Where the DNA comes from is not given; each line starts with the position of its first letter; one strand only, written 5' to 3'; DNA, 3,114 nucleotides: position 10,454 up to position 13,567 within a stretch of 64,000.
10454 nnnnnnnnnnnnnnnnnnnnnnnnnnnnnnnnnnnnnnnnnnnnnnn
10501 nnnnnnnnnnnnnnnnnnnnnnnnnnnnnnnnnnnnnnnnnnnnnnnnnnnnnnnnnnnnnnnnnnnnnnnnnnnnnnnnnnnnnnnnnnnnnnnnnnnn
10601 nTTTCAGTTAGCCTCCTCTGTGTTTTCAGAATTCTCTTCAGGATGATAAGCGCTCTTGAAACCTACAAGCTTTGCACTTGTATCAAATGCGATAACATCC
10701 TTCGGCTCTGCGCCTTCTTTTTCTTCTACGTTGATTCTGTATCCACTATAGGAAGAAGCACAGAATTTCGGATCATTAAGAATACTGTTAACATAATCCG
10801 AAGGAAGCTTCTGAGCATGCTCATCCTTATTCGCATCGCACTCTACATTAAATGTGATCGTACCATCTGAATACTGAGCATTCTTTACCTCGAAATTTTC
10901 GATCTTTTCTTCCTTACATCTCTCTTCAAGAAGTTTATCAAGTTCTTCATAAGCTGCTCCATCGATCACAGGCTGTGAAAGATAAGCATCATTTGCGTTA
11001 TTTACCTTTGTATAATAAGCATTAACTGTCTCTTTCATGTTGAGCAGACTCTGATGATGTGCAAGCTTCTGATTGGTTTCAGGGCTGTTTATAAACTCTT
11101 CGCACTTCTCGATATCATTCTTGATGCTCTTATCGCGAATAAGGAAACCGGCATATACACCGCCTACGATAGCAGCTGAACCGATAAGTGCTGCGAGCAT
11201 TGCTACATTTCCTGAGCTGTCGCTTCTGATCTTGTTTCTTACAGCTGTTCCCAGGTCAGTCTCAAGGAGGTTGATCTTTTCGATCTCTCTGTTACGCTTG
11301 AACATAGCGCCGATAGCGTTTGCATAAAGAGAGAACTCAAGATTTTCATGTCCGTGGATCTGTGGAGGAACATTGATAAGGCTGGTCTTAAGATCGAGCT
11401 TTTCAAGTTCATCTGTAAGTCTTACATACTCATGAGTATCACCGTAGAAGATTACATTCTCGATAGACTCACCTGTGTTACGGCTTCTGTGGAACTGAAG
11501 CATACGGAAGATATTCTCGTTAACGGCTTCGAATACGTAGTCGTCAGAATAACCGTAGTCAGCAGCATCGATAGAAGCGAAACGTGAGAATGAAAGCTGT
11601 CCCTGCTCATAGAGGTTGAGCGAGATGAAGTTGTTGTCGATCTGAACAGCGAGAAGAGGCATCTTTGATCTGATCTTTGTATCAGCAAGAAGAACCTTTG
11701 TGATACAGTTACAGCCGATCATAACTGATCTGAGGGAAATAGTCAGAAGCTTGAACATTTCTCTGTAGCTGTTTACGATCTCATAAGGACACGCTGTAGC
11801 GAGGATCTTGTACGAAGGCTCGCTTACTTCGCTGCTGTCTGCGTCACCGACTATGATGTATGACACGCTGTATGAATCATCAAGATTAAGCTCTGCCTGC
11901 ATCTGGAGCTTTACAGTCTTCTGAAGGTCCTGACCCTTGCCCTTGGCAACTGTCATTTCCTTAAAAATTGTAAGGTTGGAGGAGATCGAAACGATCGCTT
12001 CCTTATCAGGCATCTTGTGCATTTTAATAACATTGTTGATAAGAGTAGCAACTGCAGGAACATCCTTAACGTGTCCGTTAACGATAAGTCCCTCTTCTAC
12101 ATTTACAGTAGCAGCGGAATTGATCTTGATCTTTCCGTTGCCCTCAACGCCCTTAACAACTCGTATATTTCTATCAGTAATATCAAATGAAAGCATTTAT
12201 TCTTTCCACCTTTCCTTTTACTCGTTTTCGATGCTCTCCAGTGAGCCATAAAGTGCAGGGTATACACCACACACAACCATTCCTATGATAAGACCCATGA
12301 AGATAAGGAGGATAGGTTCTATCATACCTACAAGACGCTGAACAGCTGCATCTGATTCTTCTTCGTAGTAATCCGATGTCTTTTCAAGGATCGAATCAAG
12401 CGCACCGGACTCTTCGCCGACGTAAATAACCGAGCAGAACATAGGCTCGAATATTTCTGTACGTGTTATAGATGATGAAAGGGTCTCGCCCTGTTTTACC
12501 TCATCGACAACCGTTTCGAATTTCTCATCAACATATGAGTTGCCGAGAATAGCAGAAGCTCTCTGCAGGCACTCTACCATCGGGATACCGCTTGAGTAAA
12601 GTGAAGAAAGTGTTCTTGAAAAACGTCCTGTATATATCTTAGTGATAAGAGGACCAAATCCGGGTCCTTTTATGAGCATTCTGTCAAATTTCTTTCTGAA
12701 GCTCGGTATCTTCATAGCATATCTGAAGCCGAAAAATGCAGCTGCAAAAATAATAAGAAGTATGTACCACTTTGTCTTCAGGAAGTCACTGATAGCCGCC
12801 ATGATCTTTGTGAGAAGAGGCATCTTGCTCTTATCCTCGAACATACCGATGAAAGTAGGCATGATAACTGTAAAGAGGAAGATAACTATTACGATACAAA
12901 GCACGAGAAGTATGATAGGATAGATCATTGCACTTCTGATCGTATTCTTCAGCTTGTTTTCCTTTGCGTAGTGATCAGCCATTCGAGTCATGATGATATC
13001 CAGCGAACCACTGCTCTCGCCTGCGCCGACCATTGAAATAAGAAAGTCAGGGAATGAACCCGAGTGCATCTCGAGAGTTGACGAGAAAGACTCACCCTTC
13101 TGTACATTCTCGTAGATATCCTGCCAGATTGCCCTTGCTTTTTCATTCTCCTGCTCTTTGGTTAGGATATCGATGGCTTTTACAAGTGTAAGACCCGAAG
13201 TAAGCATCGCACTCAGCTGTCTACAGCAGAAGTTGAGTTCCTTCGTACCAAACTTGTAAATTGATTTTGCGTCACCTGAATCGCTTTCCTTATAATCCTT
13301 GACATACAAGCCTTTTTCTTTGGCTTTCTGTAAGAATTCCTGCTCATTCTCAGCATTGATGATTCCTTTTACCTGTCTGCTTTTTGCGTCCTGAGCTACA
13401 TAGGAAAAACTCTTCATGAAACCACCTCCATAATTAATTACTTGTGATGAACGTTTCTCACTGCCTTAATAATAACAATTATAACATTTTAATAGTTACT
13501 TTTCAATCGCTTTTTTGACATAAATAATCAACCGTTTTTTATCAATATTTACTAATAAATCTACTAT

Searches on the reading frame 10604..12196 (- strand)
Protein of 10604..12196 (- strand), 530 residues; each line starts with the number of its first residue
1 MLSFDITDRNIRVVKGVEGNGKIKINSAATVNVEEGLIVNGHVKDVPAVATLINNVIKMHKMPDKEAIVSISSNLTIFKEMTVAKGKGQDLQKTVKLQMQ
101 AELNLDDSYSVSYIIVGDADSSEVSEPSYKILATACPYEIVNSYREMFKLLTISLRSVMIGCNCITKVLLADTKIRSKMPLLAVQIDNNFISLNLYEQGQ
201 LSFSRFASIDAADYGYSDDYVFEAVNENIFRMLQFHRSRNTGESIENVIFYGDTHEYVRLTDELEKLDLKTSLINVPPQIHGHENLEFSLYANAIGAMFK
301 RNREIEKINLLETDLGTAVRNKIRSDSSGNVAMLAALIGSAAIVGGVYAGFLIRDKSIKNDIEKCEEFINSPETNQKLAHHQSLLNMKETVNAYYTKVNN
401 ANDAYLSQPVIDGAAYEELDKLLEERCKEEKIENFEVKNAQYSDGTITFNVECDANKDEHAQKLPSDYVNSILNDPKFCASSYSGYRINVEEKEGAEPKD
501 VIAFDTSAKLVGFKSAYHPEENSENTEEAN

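Call 5: search_protein_families(library=pfam, proteins=[window:10604-12196:-], max_evalue=0.1)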
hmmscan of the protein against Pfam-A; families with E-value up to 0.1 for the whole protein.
window:10604-12196:- (530 aa): 1 family
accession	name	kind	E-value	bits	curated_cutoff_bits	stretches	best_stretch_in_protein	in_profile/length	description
PF11104.14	PilM_2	-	3.7e-10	39.7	27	1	5-205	3-206/340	Type IV pilus assembly protein PilM;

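Call 6: search_protein_families(library=ncbifam, proteins=[window:10604-12196:-], max_evalue=0.1)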
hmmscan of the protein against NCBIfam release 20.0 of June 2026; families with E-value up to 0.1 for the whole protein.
window:10604-12196:- (530 aa): 1 family
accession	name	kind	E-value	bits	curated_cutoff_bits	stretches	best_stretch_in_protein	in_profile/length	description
TIGR01175.1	pilM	subfamily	1.8e-10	40.4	133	1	4-211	8-220/348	type IV pilus assembly protein PilM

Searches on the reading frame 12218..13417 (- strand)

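Call 5: search_protein_families(library=pfam, proteins=[window:12218-13417:-], max_evalue=0.1)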
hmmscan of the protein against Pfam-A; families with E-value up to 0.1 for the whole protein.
window:12218-13417:- (399 aa): 5 families
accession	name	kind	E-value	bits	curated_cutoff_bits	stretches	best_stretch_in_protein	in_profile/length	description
PF00482.28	T2SSF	-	1.2e-64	216.4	25.2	2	65-187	2-125/125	Type II secretion system (T2SS), protein F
PF03609.19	EII-Sor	-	0.00011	22.1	26.3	1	140-213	113-185/233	PTS system sorbose-specific iic component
PF03631.20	Virul_fac_BrkB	-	0.0016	18.6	33.7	1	125-236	80-185/259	Virulence factor BrkB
PF11862.13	DUF3382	-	0.063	14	28.9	0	171-228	40-96/97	Domain of unknown function (DUF3382)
PF01616.22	Orbi_NS3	-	0.099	12.7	27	0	153-250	69-160/179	Orbivirus NS3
